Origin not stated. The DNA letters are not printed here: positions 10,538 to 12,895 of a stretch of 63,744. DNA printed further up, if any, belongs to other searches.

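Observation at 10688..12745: ApbE flavin transferase fused to a 12-13 TM MOP-flippase-like domain next to rnfG: a possible FAD export plus flavinylation module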

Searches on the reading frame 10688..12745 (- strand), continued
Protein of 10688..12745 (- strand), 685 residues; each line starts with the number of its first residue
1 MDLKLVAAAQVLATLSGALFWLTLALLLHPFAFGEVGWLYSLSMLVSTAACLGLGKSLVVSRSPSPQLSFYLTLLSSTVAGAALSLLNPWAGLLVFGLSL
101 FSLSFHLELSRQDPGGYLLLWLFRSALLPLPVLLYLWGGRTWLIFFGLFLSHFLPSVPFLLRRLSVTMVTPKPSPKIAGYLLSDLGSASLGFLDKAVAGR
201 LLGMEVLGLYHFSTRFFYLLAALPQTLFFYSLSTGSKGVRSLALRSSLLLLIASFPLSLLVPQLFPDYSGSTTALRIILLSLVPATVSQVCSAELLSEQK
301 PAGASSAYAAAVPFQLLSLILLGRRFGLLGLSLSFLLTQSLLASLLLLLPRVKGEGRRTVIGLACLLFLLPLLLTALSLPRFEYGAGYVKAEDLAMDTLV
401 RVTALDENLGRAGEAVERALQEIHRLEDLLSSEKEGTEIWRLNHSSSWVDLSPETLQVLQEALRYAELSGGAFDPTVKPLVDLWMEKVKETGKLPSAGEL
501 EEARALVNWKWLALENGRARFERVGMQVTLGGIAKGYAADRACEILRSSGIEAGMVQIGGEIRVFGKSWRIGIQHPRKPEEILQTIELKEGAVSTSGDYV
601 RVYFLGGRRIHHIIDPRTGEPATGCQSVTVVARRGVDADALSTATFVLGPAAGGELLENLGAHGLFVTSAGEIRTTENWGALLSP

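Call 37: fold_search(model_id=the predicted structure, library=pdb)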
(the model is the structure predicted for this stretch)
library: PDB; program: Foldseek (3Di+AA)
matches with E <= 10: 437; with E <= 0.001: 76
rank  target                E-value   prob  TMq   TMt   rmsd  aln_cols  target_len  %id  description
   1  1vrm                  5.1e-19  1.00  0.42  0.90   2.0       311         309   36  Crystal structure of the apbe protein (tm1553) from thermotoga maritima msb8 at 1.58 A resolution (released 2005-03-22)
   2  4ig1                  1.0e-17  1.00  0.40  0.82   2.5       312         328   29  Crystal structure of Treponema pallidum TP0796 Flavin trafficking protein, Mg(II)-AMP product bound form (released 2013-02-27)
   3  4ifu                  3.2e-17  1.00  0.40  0.81   3.3       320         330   29  Crystal structure of Treponema pallidum TP0796 Flavin trafficking protein, apo form (released 2013-02-27)
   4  6nxi                  4.3e-17  1.00  0.38  0.82   3.6       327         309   30  Flavin Transferase ApbE from Vibrio cholerae (released 2019-03-13)
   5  4xdr                  4.7e-17  1.00  0.41  0.83   2.6       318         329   29  Crystal structure of Treponema pallidum TP0796 Flavin trafficking protein, a bifunctional FMN transferase/FAD pyrophosph (released 2015-10-14)
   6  7esb                  5.5e-17  1.00  0.41  0.87   2.5       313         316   26  FmnB complexed with ATP (released 2021-11-03)
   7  2o18_C                5.5e-17  1.00  0.39  0.82   3.3       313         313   26  Crystal structure of a Thiamine biosynthesis lipoprotein apbE, NorthEast Strcutural Genomics target ER559 (released 2006-12-05)
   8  4ifw                  6.5e-17  1.00  0.41  0.83   2.8       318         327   30  Crystal structure of Treponema pallidum TP0796 Flavin trafficking protein, ADP inhibited form (released 2013-02-27)
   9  4xgv_C                7.3e-17  1.00  0.39  0.82   3.3       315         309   28  Crystal structure of Escherichia coli Flavin trafficking protein, an FMN transferase (released 2015-12-16)
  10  4xdt                  9.0e-17  1.00  0.40  0.82   3.1       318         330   29  Crystal structure of Treponema pallidum TP0796 Flavin trafficking protein, a bifunctional FMN transferase/FAD pyrophosph (released 2015-10-14)
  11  4xgw_C                9.8e-17  1.00  0.39  0.83   3.2       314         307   28  Crystal structure of Escherichia coli Flavin trafficking protein, an FMN transferase, E169K mutant (released 2015-12-16)
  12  6nxj_A                1.1e-16  1.00  0.39  0.83   3.1       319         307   30  Flavin Transferase ApbE from Vibrio cholerae, H257G mutant (released 2019-03-13)
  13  7f2u_B                1.3e-16  1.00  0.41  0.86   2.7       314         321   26  FmnB complexed with ADP (released 2021-11-03)
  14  4xgw_B                1.5e-16  1.00  0.39  0.82   3.3       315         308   27  Crystal structure of Escherichia coli Flavin trafficking protein, an FMN transferase, E169K mutant (released 2015-12-16)
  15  7esa                  2.2e-16  1.00  0.41  0.84   2.5       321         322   26  the complex structure of flavin transferase FmnB complexed with FAD (released 2021-11-03)
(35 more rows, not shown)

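Call 40: find_related_loci(query=A1, collection=genome_contigs, flank=10000)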
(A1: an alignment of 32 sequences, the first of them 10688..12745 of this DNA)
Query A1 (685 aa) in genome_contigs; peptide patterns used: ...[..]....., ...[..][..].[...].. (x = any residue, [..] = any of these).
600 stretches matched a pattern (row limit reached: there are more); 596 encode a relative of the query (tblastn E <= 1e-3); the best 80 are kept; 80 distinct loci.
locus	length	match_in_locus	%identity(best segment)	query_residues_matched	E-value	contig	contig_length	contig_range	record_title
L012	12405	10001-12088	44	6-680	6e-171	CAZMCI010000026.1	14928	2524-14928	MAG TPA_asm: Candidatus Hadarchaeota archaeon isolate binchicken_co349_82 genome assembly, contig: NODE_1135_length_1492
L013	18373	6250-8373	41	6-679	8e-150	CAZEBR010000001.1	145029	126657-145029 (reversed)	MAG TPA_asm: Candidatus Hadarchaeota archaeon isolate ERP127260_co1_52 genome assembly, contig: NODE_9_length_145029_cov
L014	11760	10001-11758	41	5-556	4e-100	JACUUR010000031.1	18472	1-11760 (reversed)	MAG: Dehalococcoidia bacterium isolate Kmv36 NODE_1484_length_18472_cov_13.310528, whole genome shotgun sequence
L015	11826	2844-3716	41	396-677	1e-63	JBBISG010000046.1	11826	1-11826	MAG: Nitrospirota bacterium isolate BQF270218_bin_368 NODE_4804_length_11826_cov_2.9953, whole genome shotgun sequence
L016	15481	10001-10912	41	388-676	2e-61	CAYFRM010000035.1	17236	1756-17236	MAG TPA_asm: uncultured Clostridia bacterium isolate ERP108616_co1_251 genome assembly, contig: k119_50805, whole genome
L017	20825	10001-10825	42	398-669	6e-61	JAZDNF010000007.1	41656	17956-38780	MAG: Candidatus Altiarchaeota archaeon isolate MEGAHIT-group-0.7 k141_16282351, whole genome shotgun sequence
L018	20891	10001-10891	41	389-677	3e-59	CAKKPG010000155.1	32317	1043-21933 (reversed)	Nitrospiria bacterium isolate Hainich-H41-bin024-1 genome assembly, contig: H41-bin024_1_Hain_H41_01um_R1_1219_length_32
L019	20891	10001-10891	40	364-652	5e-58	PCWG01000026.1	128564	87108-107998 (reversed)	MAG: Nitrospinae bacterium CG11_big_fil_rev_8_21_14_0_20_45_15 CG11_8_21_14_0.20_scaffold_166_c, whole genome shotgun se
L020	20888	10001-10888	38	394-684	9e-58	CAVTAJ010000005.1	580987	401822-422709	MAG: Nitrospirota bacterium isolate MFD04651.bin.2.58 genome assembly, contig: contig_1353, whole genome shotgun sequenc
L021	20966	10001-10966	37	365-682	4e-57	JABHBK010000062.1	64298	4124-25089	MAG: Nitrospina sp. isolate SI036_bin78 k141_943108, whole genome shotgun sequence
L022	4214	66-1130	34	359-678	3e-57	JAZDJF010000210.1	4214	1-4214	MAG: Nitrospirota bacterium isolate MEGAHIT-group-0.460 k141_14753553, whole genome shotgun sequence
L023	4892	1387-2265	37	396-682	4e-56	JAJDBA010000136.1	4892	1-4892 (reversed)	MAG: Nitrospinaceae bacterium isolate OFTM251 OFTM251_135, whole genome shotgun sequence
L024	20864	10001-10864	47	396-680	2e-55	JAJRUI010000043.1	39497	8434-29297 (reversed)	MAG: Deferrisomatales bacterium isolate Dive96_bin10.171 k141_1597719, whole genome shotgun sequence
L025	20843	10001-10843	43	369-658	4e-55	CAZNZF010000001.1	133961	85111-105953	MAG TPA_asm: uncultured bacterium isolate SRP214966_co4_317 genome assembly, contig: NODE_12_length_133961_cov_8.990456,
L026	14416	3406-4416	31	350-683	9e-55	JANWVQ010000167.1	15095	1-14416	MAG: Ignavibacterium sp. isolate SKYG120 k141_687292, whole genome shotgun sequence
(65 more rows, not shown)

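Call 41: search_protein_families(library=pfam, proteins=[P0033, P0034], max_evalue=0.001)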
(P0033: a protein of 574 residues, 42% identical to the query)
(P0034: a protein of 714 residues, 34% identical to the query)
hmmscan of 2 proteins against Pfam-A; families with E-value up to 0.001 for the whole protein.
P0033 (574 aa): 2 families
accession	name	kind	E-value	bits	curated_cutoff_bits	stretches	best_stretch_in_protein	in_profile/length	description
PF02424.20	ApbE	-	2e-78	264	25.6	1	279-554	1-264/266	ApbE family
PF03929.21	PepSY_TM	-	8e-12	46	28.8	1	5-232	168-295/295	PepSY-associated TM region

P0034 (714 aa): 2 families
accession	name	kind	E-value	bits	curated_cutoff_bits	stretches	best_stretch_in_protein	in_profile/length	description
PF02424.20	ApbE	-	3.8e-65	220.5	25.6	1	427-697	1-264/266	ApbE family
PF07690.21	MFS_1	-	9e-27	94.3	33.4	2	13-187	2-174/347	Major Facilitator Superfamily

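Call 43: find_encoding_contigs(protein=P0034, flank=8000, max_places=1)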
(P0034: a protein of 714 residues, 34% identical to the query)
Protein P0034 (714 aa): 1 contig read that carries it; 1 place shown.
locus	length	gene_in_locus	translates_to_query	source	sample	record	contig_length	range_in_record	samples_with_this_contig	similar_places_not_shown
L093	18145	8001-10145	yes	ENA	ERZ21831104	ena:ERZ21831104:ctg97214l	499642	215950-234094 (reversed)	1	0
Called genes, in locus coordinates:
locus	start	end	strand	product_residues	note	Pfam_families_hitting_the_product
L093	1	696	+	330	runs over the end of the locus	PF00353:HemolysinCabind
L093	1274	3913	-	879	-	PF01411:tRNA-synt_2c, PF07973:tRNA_SAD, PF02272:DHHA1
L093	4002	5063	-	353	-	PF00154:RecA_N, PF08423:Rad51 (weak), PF06745:ATPase (weak), PF27531:MT3502_N (faint), PF01637:ATPase_2 (weak), PF21096:RecA_C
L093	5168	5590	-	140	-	PF01814:Hemerythrin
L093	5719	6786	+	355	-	PF02568:ThiI (faint), PF18297:NFACT-R_2 (weak)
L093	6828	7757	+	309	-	PF01699:Na_Ca_ex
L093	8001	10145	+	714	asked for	PF07690:MFS_1, PF02424:ApbE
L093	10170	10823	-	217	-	PF09968:DUF2202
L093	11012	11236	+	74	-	-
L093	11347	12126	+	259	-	PF07883:Cupin_2 (faint)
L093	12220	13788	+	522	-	PF16927:HisKA_7TM, PF08448:PAS_4 (weak), PF00990:GGDEF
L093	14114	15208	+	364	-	PF03193:RsgA_GTPase, PF00005:ABC_tran (weak), PF01926:MMR_HSR1 (weak)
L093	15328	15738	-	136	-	PF00583:Acetyltransf_1, PF13673:Acetyltransf_10, PF13480:Acetyltransf_6 (weak), PF13508:Acetyltransf_7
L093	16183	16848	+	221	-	PF13187:Fer4_9 (faint), PF12797:Fer4_2 (faint), PF12837:Fer4_6 (faint), PF13247:Fer4_11, PF12838:Fer4_7 (weak), PF14697:Fer4_21 (weak), PF00037:Fer4 (weak), PF13237:Fer4_10 (weak)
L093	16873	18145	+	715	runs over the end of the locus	PF02730:AFOR_N, PF01314:AFOR_C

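Call 61: find_homologous_proteins(query=P0034, max_evalue=1e-30)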
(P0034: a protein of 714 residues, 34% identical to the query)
Query P0034 (714 aa): 43 proteins with E <= 1e-30 among 8000 candidates.
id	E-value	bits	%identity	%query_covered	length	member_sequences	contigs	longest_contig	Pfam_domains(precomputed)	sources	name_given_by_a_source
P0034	0.0e+0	1532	100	100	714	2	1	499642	PF02424.21,PF07690.22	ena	-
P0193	0.0e+0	1306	86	100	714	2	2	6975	PF02424.21,PF07690.22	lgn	-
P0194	0.0e+0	1080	72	99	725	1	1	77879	PF02424.21,PF07690.22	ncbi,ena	-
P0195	0.0e+0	1077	72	100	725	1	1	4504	PF02424.21,PF07690.22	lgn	-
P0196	0.0e+0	1059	73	99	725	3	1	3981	PF02424.21,PF07690.22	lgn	-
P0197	0.0e+0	1034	68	100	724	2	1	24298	PF02424.21,PF07690.22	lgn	-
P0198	1.1e-296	1004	71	96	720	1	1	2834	PF02424.21,PF07690.22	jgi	-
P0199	1.3e-290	984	70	99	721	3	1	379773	PF02424.21,PF07690.22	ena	-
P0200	6.7e-255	866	60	99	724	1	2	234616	PF02424.21,PF07690.22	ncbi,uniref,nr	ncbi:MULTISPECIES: MFS transporter [unclassified Pseudodesulfovibrio]|uniref:MFS transporter n=1 Tax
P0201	1.3e-237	809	54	98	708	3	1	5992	PF02424.21,PF07690.22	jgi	-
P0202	1.4e-225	769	53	99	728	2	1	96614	PF02424.21,PF07690.22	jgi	-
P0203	5.4e-225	767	53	99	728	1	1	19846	PF02424.21,PF07690.22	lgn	-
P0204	1.7e-224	765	52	99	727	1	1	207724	PF02424.21,PF07690.22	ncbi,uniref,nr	ncbi:MFS transporter [Pseudodesulfovibrio sp. JC047]|uniref:MFS transporter n=1 Tax=Pseudodesulfovib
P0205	2.8e-224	765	54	98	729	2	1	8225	PF02424.21,PF07690.22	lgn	-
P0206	3.0e-223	761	54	99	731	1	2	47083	PF02424.21,PF07690.22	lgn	-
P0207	5.7e-223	760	55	99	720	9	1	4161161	PF02424.21,PF07690.22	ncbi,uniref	ncbi:MFS transporter [Pseudodesulfovibrio methanolicus]|uniref:FAD:protein FMN transferase n=1 Tax=P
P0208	4.3e-222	757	55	100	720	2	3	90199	PF02424.21,PF07690.22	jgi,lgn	jgi:thiamine biosynthesis lipoprotein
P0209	5.7e-222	757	52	99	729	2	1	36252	PF02424.21,PF07690.22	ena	-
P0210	7.0e-222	757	51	100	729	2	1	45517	PF02424.21,PF07690.22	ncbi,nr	ncbi:MAG: MFS transporter [Pseudodesulfovibrio sp.]|nr:MFS transporter [Pseudodesulfovibrio sp.]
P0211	1.0e-221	756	53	98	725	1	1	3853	PF02424.21,PF07690.22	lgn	-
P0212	2.0e-221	755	54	99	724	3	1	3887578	PF02424.21,PF07690.22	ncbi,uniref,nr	ncbi:MFS transporter [Pseudodesulfovibrio thermohalotolerans]|uniref:MFS transporter n=1 Tax=Pseudod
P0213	7.2e-221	753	54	99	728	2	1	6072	PF02424.21,PF07690.22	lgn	-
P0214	1.2e-220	753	54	100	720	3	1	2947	PF02424.21,PF07690.22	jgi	jgi:thiamine biosynthesis lipoprotein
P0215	5.5e-220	750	52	99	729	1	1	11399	PF02424.21,PF07690.22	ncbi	-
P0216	3.1e-219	748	53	100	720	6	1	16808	PF02424.21,PF07690.22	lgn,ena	-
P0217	5.5e-219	747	53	100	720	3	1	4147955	PF02424.21,PF07690.22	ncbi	ncbi:MFS transporter [Desulfovibrio caledoniensis]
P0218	2.5e-218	745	54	99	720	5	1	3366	PF02424.21,PF07690.22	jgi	jgi:thiamine biosynthesis lipoprotein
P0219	5.8e-218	744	54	100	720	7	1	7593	PF02424.21,PF07690.22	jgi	-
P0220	9.0e-218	743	54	99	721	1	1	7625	PF02424.21,PF07690.22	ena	-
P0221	1.3e-217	743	53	100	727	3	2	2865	PF02424.21,PF07690.22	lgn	-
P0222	2.2e-217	742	54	100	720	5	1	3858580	PF02424.21,PF07690.22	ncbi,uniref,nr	ncbi:ApbE family lipoprotein [Pseudodesulfovibrio mercurii]|uniref:FAD:protein FMN transferase n=1 T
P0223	3.7e-216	738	53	99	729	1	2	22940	PF02424.21,PF07690.22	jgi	-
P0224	6.1e-215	734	51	99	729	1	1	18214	PF02424.21,PF07690.22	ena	-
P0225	6.2e-215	734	53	99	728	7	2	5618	PF02424.21,PF07690.22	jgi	jgi:thiamine biosynthesis lipoprotein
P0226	7.7e-212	723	49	98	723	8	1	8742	PF02424.21,PF12832.14,PF07690.22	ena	-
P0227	2.3e-207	709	51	98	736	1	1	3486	PF02424.21,PF07690.22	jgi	-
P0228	1.9e-200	686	53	98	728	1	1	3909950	PF02424.21,PF07690.22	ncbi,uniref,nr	ncbi:MFS transporter [Pseudodesulfovibrio cashew]|uniref:FAD:protein FMN transferase n=1 Tax=Pseudod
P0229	5.1e-192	658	50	99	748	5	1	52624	PF02424.21,PF07690.22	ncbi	ncbi:MAG: MFS transporter [Desulfovibrionaceae bacterium]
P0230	5.4e-191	655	50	98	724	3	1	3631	PF02424.21,PF00083.31,PF07690.22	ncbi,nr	ncbi:MAG: MFS transporter [Proteobacteria bacterium]|nr:MFS transporter [Pseudomonadota bacterium]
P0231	1.5e-189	650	49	98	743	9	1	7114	PF02424.21,PF07690.22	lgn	-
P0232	1.1e-186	640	48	98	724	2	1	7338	PF02424.21,PF07690.22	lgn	-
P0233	3.9e-172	592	47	99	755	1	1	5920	PF02424.21,PF07690.22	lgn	-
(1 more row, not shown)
